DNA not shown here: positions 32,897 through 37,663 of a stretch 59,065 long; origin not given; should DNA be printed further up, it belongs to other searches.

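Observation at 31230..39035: Orphan Enzyme-I-like PEP phosphotransferase translationally coupled to a 1,488-aa zinc-ribbon/polyacidic/HEAT-repeat giant plus two unknown proteins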

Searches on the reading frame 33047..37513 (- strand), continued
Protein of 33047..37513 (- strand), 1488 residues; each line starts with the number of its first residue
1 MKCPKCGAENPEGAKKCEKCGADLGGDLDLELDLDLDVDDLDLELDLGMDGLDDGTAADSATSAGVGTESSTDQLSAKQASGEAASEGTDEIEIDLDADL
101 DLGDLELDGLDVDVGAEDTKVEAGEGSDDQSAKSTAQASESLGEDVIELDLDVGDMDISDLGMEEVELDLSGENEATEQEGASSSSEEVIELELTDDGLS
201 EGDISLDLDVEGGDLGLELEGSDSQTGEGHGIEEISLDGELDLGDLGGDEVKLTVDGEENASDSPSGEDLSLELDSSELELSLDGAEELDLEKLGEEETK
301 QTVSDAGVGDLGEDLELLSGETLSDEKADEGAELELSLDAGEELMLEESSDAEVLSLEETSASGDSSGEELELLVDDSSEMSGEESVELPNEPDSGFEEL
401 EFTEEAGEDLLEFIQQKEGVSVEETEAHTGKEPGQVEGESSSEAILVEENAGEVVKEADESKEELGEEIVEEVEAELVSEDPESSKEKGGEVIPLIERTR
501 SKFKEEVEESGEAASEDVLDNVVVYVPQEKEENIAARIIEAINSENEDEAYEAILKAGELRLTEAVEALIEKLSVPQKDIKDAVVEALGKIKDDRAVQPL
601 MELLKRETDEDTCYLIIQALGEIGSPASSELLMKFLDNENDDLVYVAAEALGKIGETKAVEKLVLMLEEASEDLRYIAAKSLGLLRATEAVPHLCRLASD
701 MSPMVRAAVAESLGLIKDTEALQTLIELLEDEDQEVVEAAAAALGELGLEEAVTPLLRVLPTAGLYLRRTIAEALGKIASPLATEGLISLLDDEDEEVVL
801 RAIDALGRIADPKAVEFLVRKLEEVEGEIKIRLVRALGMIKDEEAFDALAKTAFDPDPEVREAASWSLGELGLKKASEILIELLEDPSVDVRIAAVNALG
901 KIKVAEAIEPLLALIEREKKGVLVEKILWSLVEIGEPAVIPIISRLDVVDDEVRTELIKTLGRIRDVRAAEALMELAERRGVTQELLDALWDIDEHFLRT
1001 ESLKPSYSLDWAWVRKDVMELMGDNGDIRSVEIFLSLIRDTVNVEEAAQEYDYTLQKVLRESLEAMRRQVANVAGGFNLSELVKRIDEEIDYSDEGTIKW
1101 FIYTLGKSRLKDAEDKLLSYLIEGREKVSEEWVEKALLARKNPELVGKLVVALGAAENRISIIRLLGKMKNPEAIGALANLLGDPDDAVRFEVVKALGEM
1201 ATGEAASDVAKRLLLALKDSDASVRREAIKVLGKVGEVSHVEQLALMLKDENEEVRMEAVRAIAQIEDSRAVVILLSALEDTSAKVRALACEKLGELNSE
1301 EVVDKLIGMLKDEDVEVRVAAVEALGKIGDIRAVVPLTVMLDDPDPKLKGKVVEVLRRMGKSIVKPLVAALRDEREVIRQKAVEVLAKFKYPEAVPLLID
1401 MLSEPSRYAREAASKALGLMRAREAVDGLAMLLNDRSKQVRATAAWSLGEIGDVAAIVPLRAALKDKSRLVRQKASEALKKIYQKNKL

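Call 54: search_protein_families(library=pfam, proteins=[L037:98-1213:+, L037:1293-2603:+, L037:2606-3403:+, L037:3378-4181:+, L037:4191-4463:+, L037:4487-6220:+, L019:1731-4163:+, L019:3952-4953:+, L019:4940-5731:+, L019:802-2070:+], max_evalue=0.0001)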
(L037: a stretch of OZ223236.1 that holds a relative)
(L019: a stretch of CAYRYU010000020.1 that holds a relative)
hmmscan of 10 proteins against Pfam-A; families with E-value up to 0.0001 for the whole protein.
L037:98-1213:+ (371 aa): 5 families
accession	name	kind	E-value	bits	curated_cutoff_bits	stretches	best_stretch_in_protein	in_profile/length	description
PF00005.33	ABC_tran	-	5.6e-33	114.9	25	1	22-163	2-136/137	ABC transporter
PF08402.16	TOBE_2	-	2.8e-08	34.2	21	1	284-358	1-76/76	TOBE domain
PF17912.7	OB_MalK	-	3.9e-07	31.3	27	1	237-291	1-53/53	MalK OB fold domain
PF02463.25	SMC_N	-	7.2e-05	22.7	40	0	30-210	23-215/220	RecF/RecN/SMC N terminal domain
PF03459.23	TOBE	-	9.8e-05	22.9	22.3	0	305-350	7-57/64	TOBE domain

L037:1293-2603:+ (436 aa): 2 families
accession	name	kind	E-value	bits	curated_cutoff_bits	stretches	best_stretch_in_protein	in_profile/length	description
PF01547.30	SBP_bac_1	-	4.1e-38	132.5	26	1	67-351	6-305/307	Bacterial extracellular solute-binding protein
PF13416.11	SBP_bac_8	-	8.6e-37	127.9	27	1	72-381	2-278/279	Bacterial extracellular solute-binding protein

L037:2606-3403:+ (265 aa): 1 family
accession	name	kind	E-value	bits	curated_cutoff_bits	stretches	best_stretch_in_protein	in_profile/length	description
PF03609.19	EII-Sor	-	4.6e-28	98.7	26.3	1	7-253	3-231/233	PTS system sorbose-specific iic component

L037:3378-4181:+ (267 aa): 1 family
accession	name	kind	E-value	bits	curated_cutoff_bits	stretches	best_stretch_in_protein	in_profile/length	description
PF03613.19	EIID-AGA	-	7.3e-55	186.5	25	1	8-266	2-265/265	PTS system mannose/fructose/sorbose family IID component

L037:4191-4463:+ (90 aa): 1 family
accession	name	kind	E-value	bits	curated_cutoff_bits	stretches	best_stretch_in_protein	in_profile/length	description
PF00381.24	PTS-HPr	-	8.1e-33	112.8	23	1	3-82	2-80/81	PTS HPr component phosphorylation site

L037:4487-6220:+ (577 aa): 3 families
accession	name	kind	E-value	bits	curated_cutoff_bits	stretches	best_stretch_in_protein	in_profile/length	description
PF02896.24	PEP-utilizers_C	-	5.1e-82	275.8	22.8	1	261-534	9-288/293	PEP-utilising enzyme, PEP-binding domain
PF05524.18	PEP-utilisers_N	-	3.1e-26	92.3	24.4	1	13-135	1-121/121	PEP-utilising enzyme, N-terminal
PF00391.29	PEP-utilizers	-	3.6e-15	55.7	23.1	1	163-234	3-72/72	PEP-utilising enzyme, mobile domain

L019:1731-4163:+ (810 aa): 3 families
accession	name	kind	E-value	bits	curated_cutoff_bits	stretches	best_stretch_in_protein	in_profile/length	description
PF03065.20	Glyco_hydro_57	-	3.3e-38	132.1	21.2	1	146-385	48-291/291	Glycosyl hydrolase family 57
PF09094.16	AmyA-A_glucT_m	-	1.6e-18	67.3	27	1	409-484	1-78/80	Alpha-amylase/4-alpha-glucanotransferase, middle domain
PF01074.27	Glyco_hydro_38N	-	5.9e-06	26.3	25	1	134-259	17-142/270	Glycosyl hydrolases family 38 N-terminal domain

L019:3952-4953:+ (333 aa): 1 family
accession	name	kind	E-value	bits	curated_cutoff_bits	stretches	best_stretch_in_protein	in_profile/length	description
PF03609.19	EII-Sor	-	5.6e-30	104.9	26.3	1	74-305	2-214/233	PTS system sorbose-specific iic component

L019:4940-5731:+ (263 aa): 1 family
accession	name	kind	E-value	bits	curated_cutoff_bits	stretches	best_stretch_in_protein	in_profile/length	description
PF03613.19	EIID-AGA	-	4.1e-51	174.1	25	1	4-262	2-265/265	PTS system mannose/fructose/sorbose family IID component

L019:802-2070:+ (422 aa): 4 families
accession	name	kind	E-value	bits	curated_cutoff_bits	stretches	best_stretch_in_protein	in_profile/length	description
PF01547.30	SBP_bac_1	-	3.8e-45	155.6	26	1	52-339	6-306/307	Bacterial extracellular solute-binding protein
PF13416.11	SBP_bac_8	-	4.2e-38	132.2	27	1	59-367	2-277/279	Bacterial extracellular solute-binding protein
PF13343.11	SBP_bac_6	-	2.7e-07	30.8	24.6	0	314-354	185-222/245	Bacterial extracellular solute-binding protein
PF13531.11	SBP_bac_11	-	6.4e-05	23.3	25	0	53-117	10-70/227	Bacterial extracellular solute-binding protein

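Call 65: search_protein_families(library=padloc, proteins=[window:33047-37513:-], max_evalue=0.001)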
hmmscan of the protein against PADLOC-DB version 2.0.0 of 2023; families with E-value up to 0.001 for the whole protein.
window:33047-37513:- (1488 aa): 5 families
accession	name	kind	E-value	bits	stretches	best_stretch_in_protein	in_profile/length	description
PDLC02919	HEAT-ARM_XIII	-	2.5e-53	179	3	1166-1478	571-961/1972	-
PDLC02973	WGR_XIII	-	1.7e-28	97.6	2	470-625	55-189/973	-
PDLC01150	HEAT_CxxC_PDDEXK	-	1.6e-16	58.5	1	1377-1456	8-90/288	HEAT_CxxC_PD-DEXK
PDLC03925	OloA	-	1e-15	56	2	783-997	86-275/596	-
PDLC03759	RT_UG21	-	7e-06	23.1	0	1205-1291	409-498/503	DRT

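Call 72: find_related_loci(query=A3, collection=metagenome_contigs, flank=8000)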
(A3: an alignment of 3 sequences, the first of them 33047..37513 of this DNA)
Query A3 (1488 aa) in metagenome_contigs; peptide patterns used: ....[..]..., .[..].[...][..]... (x = any residue, [..] = any of these).
600 stretches matched a pattern (row limit reached: there are more); 28 encode a relative of the query (tblastn E <= 1e-3); 28 distinct loci.
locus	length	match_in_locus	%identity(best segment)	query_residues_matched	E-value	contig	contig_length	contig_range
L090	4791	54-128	76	1-25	5e-7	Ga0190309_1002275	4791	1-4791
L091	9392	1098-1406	36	1-107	1e-6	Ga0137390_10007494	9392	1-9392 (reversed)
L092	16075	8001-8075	68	1-25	1e-6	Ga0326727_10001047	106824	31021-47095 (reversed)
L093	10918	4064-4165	59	1-34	1e-6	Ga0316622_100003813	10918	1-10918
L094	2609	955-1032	69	1-26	2e-6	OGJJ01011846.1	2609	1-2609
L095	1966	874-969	56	1-32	2e-6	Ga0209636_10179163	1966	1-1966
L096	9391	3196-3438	75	1-24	4e-6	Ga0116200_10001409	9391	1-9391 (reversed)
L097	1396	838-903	77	3-24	3e-6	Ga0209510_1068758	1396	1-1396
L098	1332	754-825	71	3-26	7e-6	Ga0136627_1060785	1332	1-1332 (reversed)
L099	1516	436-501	73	1-22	1e-5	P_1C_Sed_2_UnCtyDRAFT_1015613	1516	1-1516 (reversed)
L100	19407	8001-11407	55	1-31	2e-5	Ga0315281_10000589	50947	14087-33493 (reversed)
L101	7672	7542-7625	57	1-28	2e-5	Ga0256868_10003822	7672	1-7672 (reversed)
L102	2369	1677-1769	52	1-31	2e-5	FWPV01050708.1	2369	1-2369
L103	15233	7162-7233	63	1-24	3e-5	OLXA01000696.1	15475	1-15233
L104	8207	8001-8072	67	1-24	3e-5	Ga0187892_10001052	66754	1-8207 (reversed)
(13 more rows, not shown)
